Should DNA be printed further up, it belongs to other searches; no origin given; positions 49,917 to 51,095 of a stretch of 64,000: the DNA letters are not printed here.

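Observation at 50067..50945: Circularly permuted PstS phosphate-binding protein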

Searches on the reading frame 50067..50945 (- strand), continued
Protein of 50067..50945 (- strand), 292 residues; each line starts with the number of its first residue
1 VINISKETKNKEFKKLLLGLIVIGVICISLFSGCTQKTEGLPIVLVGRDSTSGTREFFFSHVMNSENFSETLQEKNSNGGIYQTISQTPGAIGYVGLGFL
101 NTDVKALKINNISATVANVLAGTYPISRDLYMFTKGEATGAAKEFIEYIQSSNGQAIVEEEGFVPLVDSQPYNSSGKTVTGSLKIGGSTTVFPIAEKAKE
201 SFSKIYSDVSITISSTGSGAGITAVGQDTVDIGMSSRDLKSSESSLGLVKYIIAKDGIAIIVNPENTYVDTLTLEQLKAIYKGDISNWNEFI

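Call 15: find_related_loci(query=A1, collection=genome_contigs, flank=8000)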
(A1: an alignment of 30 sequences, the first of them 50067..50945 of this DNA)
Query A1 (292 aa) in genome_contigs; peptide patterns used: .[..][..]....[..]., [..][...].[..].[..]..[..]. (x = any residue, [..] = any of these).
599 stretches matched a pattern (row limit reached: there are more); 583 encode a relative of the query (tblastn E <= 1e-3); the best 80 are kept; 80 distinct loci.
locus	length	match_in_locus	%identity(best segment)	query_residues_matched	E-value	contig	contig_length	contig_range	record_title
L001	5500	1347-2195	69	9-291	7e-134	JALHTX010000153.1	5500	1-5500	MAG: Thermoplasmatota archaeon isolate PFL35 seq_1894446, whole genome shotgun sequence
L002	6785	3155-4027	68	1-291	2e-133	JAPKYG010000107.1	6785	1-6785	MAG: Methanobacteriota archaeon isolate LacPavin_0920_SED3_MAG_41_62 LacPavin_0920_SED3_scaffold_1482032, whole genome s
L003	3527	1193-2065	69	1-291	3e-137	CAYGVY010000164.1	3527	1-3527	MAG TPA_asm: uncultured Thermoplasmatales archaeon isolate ERP119294_co4_107 genome assembly, contig: NODE_41554_length_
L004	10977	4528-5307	73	31-288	5e-132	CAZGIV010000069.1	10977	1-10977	MAG TPA_asm: uncultured Thermoplasmatales archaeon isolate binchicken_co94_67 genome assembly, contig: NODE_8320_length_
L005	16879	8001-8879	62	1-291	3e-113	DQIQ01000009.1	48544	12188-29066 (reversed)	MAG TPA_asm: Thermoplasmata archaeon isolate 3300003432D scaffold_8, whole genome shotgun sequence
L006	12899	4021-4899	61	1-291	6e-109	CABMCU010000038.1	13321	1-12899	uncultured archaeon isolate LFW-68_2 genome assembly, contig: LFW682_132, whole genome shotgun sequence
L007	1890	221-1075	56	11-291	8e-109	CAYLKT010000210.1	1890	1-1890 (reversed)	MAG TPA_asm: uncultured Thermoplasmatales archaeon isolate binchicken_co122_15 genome assembly, contig: NODE_87304_lengt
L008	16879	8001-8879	55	1-291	1e-93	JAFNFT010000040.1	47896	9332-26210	MAG: Methanobacteriota archaeon isolate bin_19 PROKKA_contig000040, whole genome shotgun sequence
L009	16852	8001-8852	55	9-290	7e-93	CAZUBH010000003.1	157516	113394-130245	MAG TPA_asm: uncultured Thermoplasmatales archaeon isolate SRP141376_co1_301 genome assembly, contig: NODE_188_length_15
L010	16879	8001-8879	54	1-291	4e-92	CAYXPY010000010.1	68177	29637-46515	MAG TPA_asm: uncultured Thermoplasmatales archaeon isolate binchicken_co190_433 genome assembly, contig: NODE_911_length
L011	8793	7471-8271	58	28-291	8e-92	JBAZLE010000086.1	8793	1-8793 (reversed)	MAG: Thermoplasmatota archaeon isolate SO_2017_LW4_160 scaffold_15373_c1_LW137-91_2017, whole genome shotgun sequence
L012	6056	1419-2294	53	8-291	6e-91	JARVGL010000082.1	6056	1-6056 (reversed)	MAG: Thermoplasmatota archaeon isolate M17C-73-05 NODE_82_length_6056_cov_3.229804, whole genome shotgun sequence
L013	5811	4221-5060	54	14-290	5e-91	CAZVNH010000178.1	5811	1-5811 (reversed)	MAG TPA_asm: uncultured Thermoplasmatales archaeon isolate binchicken_co338_5 genome assembly, contig: NODE_4123_length_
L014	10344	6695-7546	55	11-291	3e-89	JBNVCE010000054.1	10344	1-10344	MAG: Thermoplasmatota archaeon isolate A05DMB23 NODE_54_length_10344_cov_8.044611, whole genome shotgun sequence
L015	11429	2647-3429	53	33-291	1e-87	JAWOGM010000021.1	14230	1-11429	MAG: Thermoplasmatota archaeon isolate BLK6-3.bin.281 k191_2404974, whole genome shotgun sequence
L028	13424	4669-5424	43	43-289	2e-53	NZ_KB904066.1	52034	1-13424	Streptococcus caballi DSM 19004 A3GSDRAFT_scaffold_12.13, whole genome shotgun sequence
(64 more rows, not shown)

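Call 22: search_solved_structures(query=window:50067-50945:-, max_evalue=1e-30, show_alignments=4)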
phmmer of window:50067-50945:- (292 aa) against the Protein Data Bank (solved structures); distinct sequences matched with E-value up to 1e-30: 4.
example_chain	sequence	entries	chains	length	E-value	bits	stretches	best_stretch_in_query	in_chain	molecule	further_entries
4q8r_A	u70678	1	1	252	7.9e-38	133.6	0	180-290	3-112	Phosphate ABC transporter, phosphate-binding protein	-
4gd5_A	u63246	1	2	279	1.4e-37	132.8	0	174-290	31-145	Phosphate ABC transporter, phosphate-binding protein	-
4h1x_A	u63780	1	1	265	2.7e-35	125.3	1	42-290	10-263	Phosphate-binding protein pstS 2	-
4exl_A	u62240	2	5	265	2.6e-32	115.5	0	40-180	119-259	Phosphate-binding protein pstS 1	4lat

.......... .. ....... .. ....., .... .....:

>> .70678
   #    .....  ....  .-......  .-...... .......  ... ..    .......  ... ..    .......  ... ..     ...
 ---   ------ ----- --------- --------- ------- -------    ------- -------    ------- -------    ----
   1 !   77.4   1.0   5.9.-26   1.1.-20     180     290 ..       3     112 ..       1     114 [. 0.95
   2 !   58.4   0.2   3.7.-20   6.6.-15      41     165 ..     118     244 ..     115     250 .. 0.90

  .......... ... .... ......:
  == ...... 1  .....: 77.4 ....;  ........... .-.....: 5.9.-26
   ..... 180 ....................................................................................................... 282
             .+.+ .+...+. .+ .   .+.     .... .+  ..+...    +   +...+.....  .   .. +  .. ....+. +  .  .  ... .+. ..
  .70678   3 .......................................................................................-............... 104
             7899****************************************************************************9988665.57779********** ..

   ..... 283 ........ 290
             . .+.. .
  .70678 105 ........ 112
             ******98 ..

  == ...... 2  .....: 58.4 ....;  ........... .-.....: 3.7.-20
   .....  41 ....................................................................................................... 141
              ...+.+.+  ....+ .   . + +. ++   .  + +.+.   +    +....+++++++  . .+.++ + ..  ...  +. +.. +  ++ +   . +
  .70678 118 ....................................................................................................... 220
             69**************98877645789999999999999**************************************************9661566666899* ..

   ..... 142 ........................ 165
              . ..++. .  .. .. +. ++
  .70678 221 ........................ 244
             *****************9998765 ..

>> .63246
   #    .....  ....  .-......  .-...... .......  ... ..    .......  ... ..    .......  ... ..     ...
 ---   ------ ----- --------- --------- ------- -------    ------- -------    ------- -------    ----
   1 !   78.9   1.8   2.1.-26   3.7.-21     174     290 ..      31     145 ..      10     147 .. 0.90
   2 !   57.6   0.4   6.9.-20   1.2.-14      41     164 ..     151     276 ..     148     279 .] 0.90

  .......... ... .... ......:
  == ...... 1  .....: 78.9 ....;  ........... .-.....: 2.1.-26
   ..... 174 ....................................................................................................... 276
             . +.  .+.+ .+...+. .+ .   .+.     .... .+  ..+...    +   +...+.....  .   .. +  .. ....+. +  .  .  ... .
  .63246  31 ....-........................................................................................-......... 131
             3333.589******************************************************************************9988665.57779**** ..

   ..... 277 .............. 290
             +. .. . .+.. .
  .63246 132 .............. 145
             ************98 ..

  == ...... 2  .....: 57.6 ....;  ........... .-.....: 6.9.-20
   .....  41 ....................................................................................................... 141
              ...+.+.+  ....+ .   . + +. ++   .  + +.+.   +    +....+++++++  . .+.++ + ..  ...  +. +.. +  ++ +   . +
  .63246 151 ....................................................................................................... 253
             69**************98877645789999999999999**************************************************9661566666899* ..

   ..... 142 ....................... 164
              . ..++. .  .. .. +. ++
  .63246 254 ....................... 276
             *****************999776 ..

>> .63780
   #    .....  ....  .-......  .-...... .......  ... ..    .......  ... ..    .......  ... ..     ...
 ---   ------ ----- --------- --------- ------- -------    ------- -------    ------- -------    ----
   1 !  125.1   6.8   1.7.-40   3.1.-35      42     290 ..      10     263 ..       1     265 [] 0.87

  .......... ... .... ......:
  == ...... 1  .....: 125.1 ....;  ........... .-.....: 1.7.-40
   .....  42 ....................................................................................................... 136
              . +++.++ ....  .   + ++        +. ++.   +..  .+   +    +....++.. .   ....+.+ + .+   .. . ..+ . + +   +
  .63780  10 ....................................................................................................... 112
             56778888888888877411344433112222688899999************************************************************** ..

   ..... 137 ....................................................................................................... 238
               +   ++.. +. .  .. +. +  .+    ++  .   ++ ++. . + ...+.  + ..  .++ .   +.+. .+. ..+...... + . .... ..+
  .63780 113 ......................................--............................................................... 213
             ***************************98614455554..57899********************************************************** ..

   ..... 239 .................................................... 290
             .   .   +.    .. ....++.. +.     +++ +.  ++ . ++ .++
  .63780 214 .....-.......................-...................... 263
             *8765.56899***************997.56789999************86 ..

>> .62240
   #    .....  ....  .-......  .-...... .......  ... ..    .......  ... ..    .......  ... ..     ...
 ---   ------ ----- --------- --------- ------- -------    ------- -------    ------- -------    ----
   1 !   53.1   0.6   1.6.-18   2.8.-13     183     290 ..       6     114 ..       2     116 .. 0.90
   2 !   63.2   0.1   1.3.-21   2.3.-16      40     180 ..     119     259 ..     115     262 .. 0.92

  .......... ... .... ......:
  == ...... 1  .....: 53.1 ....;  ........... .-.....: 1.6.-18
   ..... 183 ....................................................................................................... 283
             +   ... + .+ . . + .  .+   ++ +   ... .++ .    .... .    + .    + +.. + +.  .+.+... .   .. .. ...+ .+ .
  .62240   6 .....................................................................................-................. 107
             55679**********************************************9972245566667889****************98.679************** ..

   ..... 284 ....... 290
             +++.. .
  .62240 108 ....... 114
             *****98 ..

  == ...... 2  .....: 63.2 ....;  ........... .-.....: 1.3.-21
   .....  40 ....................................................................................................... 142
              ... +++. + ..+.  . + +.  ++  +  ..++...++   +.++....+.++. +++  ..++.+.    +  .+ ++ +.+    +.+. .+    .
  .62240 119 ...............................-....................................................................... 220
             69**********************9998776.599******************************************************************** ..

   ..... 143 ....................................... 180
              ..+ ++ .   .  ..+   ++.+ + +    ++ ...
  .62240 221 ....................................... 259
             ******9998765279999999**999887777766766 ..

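Call 23: search_protein_representatives(protein=window:50067-50945:-)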
Query: 292 residues. Proteins with E-value up to 0.001 (for the whole library): 14007; up to 1e-10: 5432; up to 1e-30: 538. The best 150 are listed.
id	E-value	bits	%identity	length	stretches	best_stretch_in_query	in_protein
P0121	1.9e-130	450.4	38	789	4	41-290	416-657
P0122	3.2e-122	423.4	51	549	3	43-290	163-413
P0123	9.9e-101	353.0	47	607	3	44-290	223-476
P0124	3.1e-100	351.3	48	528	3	42-290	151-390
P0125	3.3e-100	351.3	40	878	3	39-290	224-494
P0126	7.1e-98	343.6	40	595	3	43-290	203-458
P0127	5.9e-90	317.6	42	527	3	42-291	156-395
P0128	1.4e-89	316.4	56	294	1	3-291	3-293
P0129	1.9e-87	309.4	39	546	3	40-290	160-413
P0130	3.1e-86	305.4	41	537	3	43-290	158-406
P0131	3.3e-85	302.1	51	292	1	5-290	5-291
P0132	4.7e-83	295.0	38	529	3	43-290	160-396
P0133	1.6e-78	280.1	42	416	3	41-290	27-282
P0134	5.3e-78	278.4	36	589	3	76-289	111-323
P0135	2.2e-77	276.4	41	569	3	43-290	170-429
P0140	1.0e-62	228.3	54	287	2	39-167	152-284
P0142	9.3e-60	218.6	55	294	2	42-166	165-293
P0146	2.5e-56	207.4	51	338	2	40-168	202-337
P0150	9.8e-55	202.2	43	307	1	14-290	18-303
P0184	9.4e-44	166.2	44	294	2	173-290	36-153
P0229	7.4e-41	156.7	44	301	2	105-290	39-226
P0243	1.7e-40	155.5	41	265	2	179-291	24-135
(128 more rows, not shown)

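Call 24: predict_structure(alignment_id=A1)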
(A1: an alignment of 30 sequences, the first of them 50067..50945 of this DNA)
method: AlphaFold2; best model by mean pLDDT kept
length: 292 residues; sequences in the alignment: 30
mean_pLDDT: 90.9   pTM: 0.78
mean pLDDT of the five models: 90.9, 90.6, 90.5, 90.2, 89.8
residues with pLDDT >= 90: 231; 70-90: 39; 50-70: 14; < 50: 8
segments of 3 or more residues with pLDDT < 50: 1-4, 35-37
pLDDT, mean of each block of 10 residues (from residue 1): 52 79 78 55 95 89 95 94 97 95 97 97 96 97 98 96 93 95 94 95 96 89 95 94 94 96 95 98 96 83
secondary structure, 60 per line:
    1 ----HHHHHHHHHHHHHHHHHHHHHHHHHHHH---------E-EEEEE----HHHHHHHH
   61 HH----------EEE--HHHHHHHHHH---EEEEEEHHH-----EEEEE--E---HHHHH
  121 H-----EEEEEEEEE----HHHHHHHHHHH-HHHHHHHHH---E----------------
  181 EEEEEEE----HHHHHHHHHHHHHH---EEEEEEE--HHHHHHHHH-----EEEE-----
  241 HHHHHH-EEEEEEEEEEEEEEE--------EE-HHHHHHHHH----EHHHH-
elements in order: H5-32 E44-48 H53-62 E73-75 H78-87 E91-96 E105-109 H116-121 E127-135 H140-150 H152-160 E181-187 H192-205 E209-215 H218-226 E232-235 H241-246 E248-262 H274-282 H288-291

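Call 27: fold_search(model_id=the predicted structure, library=pdb)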
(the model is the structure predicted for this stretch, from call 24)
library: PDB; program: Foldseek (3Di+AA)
matches with E <= 10: 1100; with E <= 0.001: 52
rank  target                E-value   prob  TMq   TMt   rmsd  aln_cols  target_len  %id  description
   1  4h1x                  3.3e-29  1.00  0.79  0.90   2.1       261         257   32  Crystal structure of a phosphate ABC transporter, phosphate-binding protein (SP_2084) from Streptococcus pneumoniae TIGR (released 2012-10-17)
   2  5nxx_C                1.2e-05  1.00  0.46  0.50   6.8       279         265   12  Crystal structure of OpuAC from B. subtilis in complex with Arsenobetaine (released 2018-03-28)
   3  4omb_A                1.9e-05  1.00  0.37  0.36   6.5       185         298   24  Phosphate binding protein (released 2014-12-10)
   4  11te                  5.0e-05  1.00  0.33  0.43   9.4       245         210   11  Crystal Structure of ATP phosphoribosyltransferase from Bordetella pertussis (released 2026-03-25)
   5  3chg_A                5.6e-05  1.00  0.43  0.48   7.2       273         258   14  The compatible solute-binding protein OpuAC from Bacillus subtilis in complex with DMSA (released 2008-08-12)
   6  2czl                  6.0e-05  1.00  0.31  0.33   7.3       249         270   10  Crystal structure of MqnD (TTHA1568), a menaquinone biosynthetic enzyme from Thermus thermophilus HB8 (Cys11 modified wi (released 2006-01-13)
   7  1ve4                  6.4e-05  1.00  0.32  0.44   8.0       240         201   13  ATP-Phosphoribosyltransferase(hisG) from Thermus thermophilus HB8 (released 2005-06-21)
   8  6czl_A                7.3e-05  1.00  0.31  0.28   8.9       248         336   12  Crystal structure of Medicago truncatula ATP-phosphoribosyltransferase in relaxed form (released 2018-08-15)
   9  5ubi_A                8.8e-05  1.00  0.36  0.46   7.2       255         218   10  Catalytic core domain of Adenosine triphosphate phosphoribosyltransferase from Campylobacter jejuni with bound PRPP (released 2017-12-20)
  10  6czm_C                1.0e-04  1.00  0.35  0.31   8.5       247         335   11  Crystal structure of Medicago truncatula ATP-phosphoribosyltransferase in tense form (released 2018-08-15)
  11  4pqj_C                1.1e-04  1.00  0.33  0.35   6.5       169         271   24  Crystal structure of a phosphate binding protein (released 2015-03-18)
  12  3n5l_A                1.1e-04  0.99  0.32  0.31   8.1       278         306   14  Crystal structure of a binding protein component of ABC phosphonate transporter (PA3383) from Pseudomonas aeruginosa a (released 2010-06-02)
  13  3chg_D                1.1e-04  1.00  0.45  0.49   7.2       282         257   14  The compatible solute-binding protein OpuAC from Bacillus subtilis in complex with DMSA (released 2008-08-12)
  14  5ub9_B                1.2e-04  1.00  0.34  0.43   7.7       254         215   11  Catalytic core domain of Adenosine triphosphate phosphoribosyltransferase from Campylobacter jejuni (released 2017-12-20)
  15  1zbm                  1.2e-04  1.00  0.31  0.34   7.4       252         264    7  X-Ray Crystal Structure of Protein AF1704 from Archaeoglobus fulgidus. Northeast Structural Genomics Consortium Target G (released 2005-04-19)
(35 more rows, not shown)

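Call 40: list_cluster_members(proteins=[P0140, P0142, P0146, P0122, P0124, P0150, P0243, P0229, P0123, P0184])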
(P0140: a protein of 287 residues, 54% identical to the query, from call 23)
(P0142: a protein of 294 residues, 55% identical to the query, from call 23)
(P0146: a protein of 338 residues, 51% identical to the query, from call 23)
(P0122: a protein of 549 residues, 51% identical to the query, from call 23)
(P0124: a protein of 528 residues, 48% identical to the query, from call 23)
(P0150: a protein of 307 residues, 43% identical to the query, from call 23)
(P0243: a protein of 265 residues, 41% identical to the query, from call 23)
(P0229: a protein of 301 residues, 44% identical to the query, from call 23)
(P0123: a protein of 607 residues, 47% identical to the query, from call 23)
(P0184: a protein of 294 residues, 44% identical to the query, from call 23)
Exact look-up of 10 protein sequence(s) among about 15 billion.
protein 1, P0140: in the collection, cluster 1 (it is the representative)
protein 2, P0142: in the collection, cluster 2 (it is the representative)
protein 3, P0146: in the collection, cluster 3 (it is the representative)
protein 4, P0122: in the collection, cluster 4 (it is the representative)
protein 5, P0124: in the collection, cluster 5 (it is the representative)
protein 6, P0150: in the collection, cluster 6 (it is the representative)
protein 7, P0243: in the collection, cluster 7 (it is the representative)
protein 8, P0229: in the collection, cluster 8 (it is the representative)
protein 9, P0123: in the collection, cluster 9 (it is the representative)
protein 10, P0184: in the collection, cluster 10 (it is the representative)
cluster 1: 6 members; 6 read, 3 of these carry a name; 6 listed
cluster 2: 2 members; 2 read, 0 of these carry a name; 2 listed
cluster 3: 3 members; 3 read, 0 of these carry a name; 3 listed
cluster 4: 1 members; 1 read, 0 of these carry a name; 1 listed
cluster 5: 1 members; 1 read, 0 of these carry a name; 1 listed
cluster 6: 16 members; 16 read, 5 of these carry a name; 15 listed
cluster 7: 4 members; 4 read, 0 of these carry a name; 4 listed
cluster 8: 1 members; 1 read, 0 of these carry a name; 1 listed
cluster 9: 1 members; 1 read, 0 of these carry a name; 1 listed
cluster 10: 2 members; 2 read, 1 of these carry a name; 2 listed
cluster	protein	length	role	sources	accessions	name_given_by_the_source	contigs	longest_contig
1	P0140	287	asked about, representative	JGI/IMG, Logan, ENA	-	-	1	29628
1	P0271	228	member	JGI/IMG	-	phosphate transport system substrate-binding protein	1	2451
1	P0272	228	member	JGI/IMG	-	phosphate transport system substrate-binding protein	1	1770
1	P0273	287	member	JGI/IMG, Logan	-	phosphate transport system substrate-binding protein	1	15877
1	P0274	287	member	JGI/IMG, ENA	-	-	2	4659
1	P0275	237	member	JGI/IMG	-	-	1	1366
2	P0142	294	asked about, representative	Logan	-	-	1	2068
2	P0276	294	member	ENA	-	-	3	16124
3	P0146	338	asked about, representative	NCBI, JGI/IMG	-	-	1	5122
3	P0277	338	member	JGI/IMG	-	-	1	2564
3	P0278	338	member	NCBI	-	-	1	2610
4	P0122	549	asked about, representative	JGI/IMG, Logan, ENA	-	-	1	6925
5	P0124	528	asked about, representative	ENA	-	-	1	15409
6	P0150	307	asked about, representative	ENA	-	-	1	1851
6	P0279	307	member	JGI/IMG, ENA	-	phosphate transport system substrate-binding protein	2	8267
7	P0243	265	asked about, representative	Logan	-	-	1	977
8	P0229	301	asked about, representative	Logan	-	-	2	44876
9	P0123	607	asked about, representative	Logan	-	-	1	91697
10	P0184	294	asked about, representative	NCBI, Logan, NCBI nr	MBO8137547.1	MAG: phosphate ABC transporter substrate-binding protein [Desulfotomaculum sp.] | phosphate ABC transporter substrate-binding protein [Desulfotomaculum sp.]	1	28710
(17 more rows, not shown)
